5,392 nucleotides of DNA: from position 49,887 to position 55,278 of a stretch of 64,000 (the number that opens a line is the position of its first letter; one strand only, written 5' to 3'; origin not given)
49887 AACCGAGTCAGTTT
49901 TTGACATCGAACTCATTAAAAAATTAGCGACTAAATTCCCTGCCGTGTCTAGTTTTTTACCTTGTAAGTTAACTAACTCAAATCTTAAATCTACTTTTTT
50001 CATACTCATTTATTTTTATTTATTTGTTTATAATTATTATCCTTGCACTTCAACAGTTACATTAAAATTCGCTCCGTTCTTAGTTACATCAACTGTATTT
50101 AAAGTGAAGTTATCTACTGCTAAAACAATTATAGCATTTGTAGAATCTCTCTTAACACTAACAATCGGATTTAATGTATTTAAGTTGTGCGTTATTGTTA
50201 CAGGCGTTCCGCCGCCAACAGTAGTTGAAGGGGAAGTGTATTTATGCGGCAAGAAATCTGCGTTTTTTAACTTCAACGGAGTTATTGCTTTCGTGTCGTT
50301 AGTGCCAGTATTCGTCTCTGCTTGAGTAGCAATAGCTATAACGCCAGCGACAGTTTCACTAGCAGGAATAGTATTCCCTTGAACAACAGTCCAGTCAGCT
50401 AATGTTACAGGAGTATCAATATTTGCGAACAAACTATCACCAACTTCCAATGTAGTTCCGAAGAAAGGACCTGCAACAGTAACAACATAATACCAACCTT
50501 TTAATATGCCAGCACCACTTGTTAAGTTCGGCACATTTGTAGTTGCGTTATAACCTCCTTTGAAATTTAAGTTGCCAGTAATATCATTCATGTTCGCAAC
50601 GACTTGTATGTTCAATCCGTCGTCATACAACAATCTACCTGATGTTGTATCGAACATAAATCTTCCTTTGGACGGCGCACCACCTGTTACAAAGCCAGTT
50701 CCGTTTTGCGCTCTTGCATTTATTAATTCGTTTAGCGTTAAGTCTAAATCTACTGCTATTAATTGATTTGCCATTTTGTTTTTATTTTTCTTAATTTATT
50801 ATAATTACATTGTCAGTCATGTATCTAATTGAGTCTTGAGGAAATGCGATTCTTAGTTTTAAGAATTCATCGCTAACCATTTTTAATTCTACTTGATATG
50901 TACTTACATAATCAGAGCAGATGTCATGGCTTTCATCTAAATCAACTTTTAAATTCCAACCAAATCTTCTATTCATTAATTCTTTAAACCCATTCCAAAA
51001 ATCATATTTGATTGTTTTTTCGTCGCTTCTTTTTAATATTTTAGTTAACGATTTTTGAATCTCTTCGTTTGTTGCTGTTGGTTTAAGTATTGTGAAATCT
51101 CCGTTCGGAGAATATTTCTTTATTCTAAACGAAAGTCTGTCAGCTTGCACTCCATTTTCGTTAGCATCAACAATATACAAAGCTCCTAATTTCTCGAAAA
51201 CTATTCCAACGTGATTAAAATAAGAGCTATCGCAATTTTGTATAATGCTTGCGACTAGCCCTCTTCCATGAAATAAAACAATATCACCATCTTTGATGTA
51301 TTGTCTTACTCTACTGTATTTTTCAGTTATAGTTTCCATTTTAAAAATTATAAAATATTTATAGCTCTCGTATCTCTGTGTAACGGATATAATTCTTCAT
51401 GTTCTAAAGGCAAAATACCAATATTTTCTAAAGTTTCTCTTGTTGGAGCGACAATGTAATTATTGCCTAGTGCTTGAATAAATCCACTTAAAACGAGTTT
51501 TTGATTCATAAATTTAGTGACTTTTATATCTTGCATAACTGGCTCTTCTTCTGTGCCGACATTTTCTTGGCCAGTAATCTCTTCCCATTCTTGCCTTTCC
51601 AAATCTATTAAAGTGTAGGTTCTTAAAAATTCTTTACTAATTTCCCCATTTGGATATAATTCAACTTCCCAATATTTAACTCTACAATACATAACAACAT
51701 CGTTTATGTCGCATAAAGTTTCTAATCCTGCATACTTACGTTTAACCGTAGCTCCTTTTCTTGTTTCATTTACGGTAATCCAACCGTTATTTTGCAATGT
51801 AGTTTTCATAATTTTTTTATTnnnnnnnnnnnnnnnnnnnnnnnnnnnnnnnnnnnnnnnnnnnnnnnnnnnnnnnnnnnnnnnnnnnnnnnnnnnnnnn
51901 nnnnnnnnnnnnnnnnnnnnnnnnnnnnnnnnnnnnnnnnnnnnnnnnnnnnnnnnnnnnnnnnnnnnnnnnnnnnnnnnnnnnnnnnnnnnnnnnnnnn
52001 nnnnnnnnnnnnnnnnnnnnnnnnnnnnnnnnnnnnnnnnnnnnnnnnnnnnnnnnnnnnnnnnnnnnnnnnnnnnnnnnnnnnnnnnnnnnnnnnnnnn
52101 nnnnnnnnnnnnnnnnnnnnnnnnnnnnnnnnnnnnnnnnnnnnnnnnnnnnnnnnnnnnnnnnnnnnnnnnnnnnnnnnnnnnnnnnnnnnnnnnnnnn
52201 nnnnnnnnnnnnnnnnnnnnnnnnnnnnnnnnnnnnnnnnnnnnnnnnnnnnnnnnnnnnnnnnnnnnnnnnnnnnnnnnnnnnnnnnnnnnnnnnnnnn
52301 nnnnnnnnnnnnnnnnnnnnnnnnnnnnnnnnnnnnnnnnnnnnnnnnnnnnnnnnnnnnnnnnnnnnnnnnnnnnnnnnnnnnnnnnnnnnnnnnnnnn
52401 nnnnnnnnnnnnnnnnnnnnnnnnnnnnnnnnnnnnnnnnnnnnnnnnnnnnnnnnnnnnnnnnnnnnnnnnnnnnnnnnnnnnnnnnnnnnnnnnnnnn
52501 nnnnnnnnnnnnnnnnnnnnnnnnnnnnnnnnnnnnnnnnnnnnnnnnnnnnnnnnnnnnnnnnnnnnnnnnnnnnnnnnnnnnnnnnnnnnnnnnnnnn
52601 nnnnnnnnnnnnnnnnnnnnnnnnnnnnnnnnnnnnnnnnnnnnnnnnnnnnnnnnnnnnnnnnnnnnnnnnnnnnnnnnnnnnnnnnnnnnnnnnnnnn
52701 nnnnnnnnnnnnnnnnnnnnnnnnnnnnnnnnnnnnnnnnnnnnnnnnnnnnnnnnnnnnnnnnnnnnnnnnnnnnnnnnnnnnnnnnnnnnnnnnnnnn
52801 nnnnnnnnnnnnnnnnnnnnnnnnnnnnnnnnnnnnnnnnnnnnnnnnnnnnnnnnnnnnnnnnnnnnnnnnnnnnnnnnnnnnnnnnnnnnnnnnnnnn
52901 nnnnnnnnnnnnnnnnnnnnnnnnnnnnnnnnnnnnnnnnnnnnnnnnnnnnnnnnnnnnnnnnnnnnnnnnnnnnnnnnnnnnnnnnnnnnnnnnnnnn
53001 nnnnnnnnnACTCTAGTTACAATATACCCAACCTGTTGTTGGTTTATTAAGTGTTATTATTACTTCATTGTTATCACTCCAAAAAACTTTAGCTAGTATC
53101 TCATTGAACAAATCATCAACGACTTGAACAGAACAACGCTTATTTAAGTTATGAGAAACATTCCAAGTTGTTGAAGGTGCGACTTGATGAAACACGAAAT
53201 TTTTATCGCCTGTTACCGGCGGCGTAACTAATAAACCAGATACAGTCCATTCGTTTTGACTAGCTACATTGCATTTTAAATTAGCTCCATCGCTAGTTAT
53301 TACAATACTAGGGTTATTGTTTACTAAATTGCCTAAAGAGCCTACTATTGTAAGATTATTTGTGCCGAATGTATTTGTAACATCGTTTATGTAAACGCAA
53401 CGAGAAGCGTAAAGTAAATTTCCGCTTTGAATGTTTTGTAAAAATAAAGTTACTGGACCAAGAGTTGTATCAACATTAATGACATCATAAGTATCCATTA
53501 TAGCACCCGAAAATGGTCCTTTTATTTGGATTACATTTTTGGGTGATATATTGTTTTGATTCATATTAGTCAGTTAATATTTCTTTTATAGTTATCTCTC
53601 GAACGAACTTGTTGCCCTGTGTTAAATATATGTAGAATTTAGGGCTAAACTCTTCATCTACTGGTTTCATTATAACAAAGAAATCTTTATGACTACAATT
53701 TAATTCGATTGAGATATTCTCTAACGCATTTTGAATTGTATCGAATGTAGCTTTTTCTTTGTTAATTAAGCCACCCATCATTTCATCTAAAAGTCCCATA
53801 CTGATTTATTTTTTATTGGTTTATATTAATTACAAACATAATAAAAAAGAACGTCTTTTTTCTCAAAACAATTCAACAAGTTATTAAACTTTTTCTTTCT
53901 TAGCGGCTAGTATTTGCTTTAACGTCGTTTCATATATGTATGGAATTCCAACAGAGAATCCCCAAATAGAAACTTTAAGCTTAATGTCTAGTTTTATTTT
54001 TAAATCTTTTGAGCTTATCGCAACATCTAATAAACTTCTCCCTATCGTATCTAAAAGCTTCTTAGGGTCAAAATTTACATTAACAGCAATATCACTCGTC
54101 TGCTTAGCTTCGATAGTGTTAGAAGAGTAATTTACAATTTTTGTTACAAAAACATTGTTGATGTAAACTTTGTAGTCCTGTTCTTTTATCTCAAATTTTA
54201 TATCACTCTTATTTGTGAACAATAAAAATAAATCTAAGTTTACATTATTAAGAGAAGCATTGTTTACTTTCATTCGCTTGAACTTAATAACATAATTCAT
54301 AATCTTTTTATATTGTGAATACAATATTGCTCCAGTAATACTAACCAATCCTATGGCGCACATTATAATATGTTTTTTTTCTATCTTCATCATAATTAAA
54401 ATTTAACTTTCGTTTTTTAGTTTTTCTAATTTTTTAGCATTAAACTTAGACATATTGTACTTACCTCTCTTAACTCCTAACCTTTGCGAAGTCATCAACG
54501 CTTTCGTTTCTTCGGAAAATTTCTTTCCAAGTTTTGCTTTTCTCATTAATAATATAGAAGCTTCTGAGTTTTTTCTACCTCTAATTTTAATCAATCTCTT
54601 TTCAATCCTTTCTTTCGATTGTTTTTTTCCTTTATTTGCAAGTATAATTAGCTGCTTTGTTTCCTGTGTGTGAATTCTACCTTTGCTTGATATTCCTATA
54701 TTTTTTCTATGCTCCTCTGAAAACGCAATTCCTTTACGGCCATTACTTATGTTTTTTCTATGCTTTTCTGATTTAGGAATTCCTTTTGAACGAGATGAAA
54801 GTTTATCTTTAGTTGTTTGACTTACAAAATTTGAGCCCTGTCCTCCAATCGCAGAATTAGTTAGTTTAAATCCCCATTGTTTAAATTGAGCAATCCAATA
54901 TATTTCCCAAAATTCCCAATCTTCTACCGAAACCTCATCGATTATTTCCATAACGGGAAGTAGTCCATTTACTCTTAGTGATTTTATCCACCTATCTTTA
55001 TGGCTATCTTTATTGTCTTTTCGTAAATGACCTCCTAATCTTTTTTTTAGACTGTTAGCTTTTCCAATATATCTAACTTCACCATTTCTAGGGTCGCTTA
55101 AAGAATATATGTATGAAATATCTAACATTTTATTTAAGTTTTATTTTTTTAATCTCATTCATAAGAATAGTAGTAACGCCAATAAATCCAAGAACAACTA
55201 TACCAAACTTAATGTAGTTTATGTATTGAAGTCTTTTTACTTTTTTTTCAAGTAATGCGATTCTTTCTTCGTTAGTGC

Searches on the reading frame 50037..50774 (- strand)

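Call 10: search_protein_families(library=phrogs, proteins=[window:50037-50774:-], max_evalue=0.01)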
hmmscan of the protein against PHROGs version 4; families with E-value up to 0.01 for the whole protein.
window:50037-50774:- (245 aa): 6 families
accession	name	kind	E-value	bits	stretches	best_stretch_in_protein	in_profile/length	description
phrog_910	-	tail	1.8e-09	38.4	1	126-173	40-87/497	tail collar fiber protein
phrog_972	-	tail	8.4e-09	34.7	1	137-172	518-553/1246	tail fiber protein proximal subunit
phrog_15547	-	unknown function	6.1e-08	33.3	1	135-171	138-174/373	-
phrog_4849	-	tail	0.00043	19.9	1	113-171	117-173/788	tail protein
phrog_8443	-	tail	0.0025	17.7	1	134-171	137-174/636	tail fiber protein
phrog_2647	-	head and packaging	0.0068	16.5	1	183-233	269-322/336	head decoration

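Call 11: search_protein_families(library=pfam, proteins=[window:50037-50774:-], max_evalue=0.01)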
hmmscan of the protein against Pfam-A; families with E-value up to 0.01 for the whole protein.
window:50037-50774:- (245 aa): 0 families

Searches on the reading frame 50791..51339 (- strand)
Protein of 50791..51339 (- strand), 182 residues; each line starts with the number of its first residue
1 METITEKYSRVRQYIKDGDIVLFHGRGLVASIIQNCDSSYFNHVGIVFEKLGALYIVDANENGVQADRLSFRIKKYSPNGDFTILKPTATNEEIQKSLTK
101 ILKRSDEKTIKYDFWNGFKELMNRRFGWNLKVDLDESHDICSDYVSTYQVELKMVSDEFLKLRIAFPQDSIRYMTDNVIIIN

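Call 20: search_protein_families(library=phrogs, proteins=[window:50791-51339:-], max_evalue=0.001)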
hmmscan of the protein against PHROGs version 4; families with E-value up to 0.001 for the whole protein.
window:50791-51339:- (182 aa): 1 family
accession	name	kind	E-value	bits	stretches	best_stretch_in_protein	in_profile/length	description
phrog_1128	-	moron, auxiliary metabolic gene and host takeover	4.1e-05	23.9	1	5-118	12-117/381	enoyl-CoA hydratase/carnithine racemase-like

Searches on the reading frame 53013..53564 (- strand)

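Call 20: search_protein_families(library=phrogs, proteins=[window:53013-53564:-], max_evalue=0.001)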
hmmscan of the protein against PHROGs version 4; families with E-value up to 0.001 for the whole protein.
window:53013-53564:- (183 aa): 4 families
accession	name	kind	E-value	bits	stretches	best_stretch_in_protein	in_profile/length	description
phrog_34633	-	unknown function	7.4e-10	40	1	117-178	186-247/252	-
phrog_21918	-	unknown function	1e-08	35.9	1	113-180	54-124/200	-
phrog_10272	-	unknown function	4e-08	34.1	1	121-179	138-196/200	-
phrog_30556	-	unknown function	1.1e-05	26.8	1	63-178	48-154/159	-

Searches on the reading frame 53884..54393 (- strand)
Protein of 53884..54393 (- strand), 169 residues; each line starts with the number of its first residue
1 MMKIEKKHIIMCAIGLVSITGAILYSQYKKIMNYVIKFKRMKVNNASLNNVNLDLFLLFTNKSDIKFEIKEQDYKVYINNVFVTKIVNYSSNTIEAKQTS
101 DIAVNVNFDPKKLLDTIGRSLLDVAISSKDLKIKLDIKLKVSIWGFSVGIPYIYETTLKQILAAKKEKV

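Call 20: search_protein_families(library=phrogs, proteins=[window:53884-54393:-], max_evalue=0.001)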
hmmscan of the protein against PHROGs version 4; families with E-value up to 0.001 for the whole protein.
window:53884-54393:- (169 aa): 1 family
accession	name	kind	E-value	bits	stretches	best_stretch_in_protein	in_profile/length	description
phrog_29620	-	unknown function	0.00056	20.5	1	30-108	78-154/154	-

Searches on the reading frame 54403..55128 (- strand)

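Call 20: search_protein_families(library=phrogs, proteins=[window:54403-55128:-], max_evalue=0.001)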
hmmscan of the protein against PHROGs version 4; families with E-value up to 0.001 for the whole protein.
window:54403-55128:- (241 aa): 4 families
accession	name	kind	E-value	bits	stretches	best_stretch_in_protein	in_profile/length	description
phrog_314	-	DNA, RNA and nucleotide metabolism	2.1e-16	61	1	4-147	178-315/574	homing endonuclease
phrog_32884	-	unknown function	2e-05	25.9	1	113-159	11-57/71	-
phrog_5356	-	unknown function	0.00023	21.6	1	6-66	17-81/255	-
phrog_5123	-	DNA, RNA and nucleotide metabolism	0.00099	20.1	0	6-115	3-111/152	homing endonuclease with GIY-YIG motif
